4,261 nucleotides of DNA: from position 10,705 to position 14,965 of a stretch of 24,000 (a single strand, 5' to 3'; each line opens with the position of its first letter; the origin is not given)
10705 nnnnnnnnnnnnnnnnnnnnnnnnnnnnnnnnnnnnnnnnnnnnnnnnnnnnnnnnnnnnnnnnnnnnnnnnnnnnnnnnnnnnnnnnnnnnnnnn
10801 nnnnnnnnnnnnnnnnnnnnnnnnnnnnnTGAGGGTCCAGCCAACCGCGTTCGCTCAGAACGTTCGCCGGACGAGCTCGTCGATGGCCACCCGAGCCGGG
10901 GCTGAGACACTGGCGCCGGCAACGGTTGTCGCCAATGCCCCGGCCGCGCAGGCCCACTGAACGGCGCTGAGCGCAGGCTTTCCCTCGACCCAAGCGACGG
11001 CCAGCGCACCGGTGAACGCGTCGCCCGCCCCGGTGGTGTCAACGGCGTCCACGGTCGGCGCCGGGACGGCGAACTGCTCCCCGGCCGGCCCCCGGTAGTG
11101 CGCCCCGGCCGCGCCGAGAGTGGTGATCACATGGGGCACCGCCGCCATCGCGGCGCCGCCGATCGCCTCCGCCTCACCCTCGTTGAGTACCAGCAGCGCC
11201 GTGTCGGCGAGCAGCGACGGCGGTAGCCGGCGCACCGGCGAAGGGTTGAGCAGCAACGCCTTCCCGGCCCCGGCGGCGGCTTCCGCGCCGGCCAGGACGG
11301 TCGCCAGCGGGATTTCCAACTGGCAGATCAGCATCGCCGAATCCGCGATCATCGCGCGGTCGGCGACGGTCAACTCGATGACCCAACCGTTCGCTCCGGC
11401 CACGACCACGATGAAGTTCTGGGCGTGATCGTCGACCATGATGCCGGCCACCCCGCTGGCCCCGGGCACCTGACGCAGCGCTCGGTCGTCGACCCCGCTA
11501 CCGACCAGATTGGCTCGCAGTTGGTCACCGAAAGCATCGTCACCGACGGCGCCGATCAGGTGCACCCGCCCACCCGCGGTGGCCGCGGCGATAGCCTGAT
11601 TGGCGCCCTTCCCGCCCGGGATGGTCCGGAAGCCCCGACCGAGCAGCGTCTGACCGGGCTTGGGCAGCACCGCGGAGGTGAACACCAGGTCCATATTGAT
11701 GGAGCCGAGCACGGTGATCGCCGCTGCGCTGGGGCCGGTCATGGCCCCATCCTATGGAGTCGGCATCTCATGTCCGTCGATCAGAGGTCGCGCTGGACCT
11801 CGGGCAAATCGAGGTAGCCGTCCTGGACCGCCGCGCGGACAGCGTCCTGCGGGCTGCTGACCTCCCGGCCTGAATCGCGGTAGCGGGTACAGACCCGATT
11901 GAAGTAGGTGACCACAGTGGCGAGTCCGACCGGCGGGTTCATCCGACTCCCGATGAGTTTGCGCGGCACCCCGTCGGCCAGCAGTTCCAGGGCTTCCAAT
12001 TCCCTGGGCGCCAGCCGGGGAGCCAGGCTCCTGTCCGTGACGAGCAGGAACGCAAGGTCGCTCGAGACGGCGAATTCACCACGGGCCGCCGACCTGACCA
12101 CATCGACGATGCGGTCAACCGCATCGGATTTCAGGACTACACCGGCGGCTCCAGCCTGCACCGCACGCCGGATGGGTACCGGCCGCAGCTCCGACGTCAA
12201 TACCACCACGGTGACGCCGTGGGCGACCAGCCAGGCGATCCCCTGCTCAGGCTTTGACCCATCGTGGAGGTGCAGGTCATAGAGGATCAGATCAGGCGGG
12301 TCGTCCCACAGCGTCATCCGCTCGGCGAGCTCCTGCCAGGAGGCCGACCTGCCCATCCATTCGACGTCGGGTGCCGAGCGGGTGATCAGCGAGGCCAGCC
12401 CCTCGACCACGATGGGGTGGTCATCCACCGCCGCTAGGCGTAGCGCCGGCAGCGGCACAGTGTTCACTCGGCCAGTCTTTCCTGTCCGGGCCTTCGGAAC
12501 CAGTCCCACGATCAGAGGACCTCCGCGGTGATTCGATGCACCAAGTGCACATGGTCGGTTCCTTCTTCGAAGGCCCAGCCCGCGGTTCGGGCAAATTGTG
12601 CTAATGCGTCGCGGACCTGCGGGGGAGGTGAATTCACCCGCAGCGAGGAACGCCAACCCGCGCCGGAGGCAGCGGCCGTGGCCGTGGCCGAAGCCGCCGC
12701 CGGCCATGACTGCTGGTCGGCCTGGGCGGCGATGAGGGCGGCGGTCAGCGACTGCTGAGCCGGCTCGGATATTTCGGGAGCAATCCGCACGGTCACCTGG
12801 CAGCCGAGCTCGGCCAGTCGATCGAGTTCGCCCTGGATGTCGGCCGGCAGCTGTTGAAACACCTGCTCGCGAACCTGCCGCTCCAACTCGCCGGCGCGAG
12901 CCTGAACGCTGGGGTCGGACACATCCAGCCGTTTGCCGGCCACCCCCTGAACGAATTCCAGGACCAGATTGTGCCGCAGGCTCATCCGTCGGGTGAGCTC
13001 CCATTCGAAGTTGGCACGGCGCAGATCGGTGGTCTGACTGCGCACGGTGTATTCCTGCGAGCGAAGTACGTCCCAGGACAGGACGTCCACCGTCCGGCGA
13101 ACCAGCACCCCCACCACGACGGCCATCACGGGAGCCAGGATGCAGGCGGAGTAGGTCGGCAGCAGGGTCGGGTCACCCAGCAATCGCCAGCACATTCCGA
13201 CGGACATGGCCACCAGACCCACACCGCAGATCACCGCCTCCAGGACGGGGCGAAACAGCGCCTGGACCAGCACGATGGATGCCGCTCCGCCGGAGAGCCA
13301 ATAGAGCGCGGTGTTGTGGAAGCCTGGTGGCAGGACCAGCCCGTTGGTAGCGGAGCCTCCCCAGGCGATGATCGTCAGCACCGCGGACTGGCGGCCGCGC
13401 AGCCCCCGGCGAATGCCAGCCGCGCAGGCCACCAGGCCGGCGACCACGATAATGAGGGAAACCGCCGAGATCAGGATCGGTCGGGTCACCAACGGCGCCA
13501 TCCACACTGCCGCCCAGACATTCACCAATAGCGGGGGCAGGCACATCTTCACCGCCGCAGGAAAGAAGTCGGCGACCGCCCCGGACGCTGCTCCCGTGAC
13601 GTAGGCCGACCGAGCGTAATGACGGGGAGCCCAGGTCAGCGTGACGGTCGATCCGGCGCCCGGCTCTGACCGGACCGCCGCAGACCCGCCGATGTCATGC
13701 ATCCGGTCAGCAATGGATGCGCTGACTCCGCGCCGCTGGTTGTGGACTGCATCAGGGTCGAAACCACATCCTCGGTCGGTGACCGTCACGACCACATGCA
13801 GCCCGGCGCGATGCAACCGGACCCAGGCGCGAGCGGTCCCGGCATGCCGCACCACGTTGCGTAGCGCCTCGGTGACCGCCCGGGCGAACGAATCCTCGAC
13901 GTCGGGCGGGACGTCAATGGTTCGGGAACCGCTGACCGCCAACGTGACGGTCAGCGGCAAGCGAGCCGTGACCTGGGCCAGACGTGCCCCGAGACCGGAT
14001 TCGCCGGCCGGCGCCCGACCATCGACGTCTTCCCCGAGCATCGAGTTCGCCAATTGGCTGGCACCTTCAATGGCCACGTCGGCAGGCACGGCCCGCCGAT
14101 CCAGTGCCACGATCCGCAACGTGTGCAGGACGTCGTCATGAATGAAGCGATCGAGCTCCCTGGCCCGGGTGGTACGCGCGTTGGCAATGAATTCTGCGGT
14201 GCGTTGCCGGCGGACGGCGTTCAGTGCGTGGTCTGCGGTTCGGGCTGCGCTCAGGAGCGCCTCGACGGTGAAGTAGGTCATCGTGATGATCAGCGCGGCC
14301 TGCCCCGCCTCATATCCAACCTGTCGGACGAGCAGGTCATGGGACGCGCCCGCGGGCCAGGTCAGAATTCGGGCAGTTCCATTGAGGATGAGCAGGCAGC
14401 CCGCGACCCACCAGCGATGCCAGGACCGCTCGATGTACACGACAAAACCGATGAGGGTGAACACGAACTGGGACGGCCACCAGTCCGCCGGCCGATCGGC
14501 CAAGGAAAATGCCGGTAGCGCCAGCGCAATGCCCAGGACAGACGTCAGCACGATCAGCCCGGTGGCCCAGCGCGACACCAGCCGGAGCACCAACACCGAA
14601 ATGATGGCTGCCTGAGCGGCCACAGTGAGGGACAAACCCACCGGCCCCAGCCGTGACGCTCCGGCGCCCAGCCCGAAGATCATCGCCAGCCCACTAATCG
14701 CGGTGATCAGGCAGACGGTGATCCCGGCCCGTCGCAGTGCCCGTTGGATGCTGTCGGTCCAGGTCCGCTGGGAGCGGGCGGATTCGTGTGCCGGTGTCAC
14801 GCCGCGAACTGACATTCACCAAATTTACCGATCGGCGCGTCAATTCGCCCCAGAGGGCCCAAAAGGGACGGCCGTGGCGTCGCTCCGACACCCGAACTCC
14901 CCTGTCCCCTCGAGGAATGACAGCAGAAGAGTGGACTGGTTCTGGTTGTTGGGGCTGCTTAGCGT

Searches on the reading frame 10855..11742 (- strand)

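Call 59: search_protein_families(library=pfam, proteins=[window:10855-11742:-], max_evalue=0.00001)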
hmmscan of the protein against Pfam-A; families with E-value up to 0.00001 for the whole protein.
window:10855-11742:- (295 aa): 1 family
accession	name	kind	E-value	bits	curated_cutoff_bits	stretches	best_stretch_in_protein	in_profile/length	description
PF00294.29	PfkB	-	2.8e-49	168.5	25.8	1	9-283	4-301/302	pfkB family carbohydrate kinase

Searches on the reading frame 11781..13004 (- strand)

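Call 59: search_protein_families(library=pfam, proteins=[window:11781-13004:-], max_evalue=0.00001)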
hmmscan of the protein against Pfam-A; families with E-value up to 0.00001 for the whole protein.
window:11781-13004:- (407 aa): 1 family
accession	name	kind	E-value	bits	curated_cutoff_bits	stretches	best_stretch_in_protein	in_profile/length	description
PF00072.30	Response_reg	-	1.8e-07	31.8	30.2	1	192-303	3-110/111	Response regulator receiver domain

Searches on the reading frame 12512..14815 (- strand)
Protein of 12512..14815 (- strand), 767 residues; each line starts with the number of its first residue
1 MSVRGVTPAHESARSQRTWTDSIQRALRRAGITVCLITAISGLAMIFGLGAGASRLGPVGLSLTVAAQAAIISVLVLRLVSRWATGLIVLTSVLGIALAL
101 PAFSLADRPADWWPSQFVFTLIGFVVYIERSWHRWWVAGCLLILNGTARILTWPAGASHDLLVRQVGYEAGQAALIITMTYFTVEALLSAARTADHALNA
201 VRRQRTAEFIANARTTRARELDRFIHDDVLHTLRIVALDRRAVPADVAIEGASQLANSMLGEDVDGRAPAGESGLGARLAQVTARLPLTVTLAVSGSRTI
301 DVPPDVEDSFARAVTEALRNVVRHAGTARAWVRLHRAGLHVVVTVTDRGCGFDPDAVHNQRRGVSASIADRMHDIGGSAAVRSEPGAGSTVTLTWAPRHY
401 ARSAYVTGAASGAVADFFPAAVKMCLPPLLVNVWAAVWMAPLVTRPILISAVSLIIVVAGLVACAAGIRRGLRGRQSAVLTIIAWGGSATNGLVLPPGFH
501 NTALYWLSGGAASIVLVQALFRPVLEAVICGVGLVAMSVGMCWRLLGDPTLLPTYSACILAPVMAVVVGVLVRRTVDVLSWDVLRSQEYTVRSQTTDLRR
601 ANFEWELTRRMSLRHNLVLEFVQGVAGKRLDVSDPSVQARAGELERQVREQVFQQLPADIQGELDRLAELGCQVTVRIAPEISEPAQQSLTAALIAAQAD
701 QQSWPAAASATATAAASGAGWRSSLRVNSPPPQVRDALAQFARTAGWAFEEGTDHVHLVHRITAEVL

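Call 59: search_protein_families(library=pfam, proteins=[window:12512-14815:-], max_evalue=0.00001)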
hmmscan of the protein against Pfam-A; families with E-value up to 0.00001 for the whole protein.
window:12512-14815:- (767 aa): 2 families
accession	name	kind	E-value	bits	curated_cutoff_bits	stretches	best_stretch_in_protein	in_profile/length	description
PF02518.31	HATPase_c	-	7.4e-14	52.6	26.4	1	307-395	3-107/111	Histidine kinase-, DNA gyrase B-, and HSP90-like ATPase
PF13581.12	HATPase_c_2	-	4.7e-06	27.1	27.4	0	297-361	19-88/127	Histidine kinase-like ATPase domain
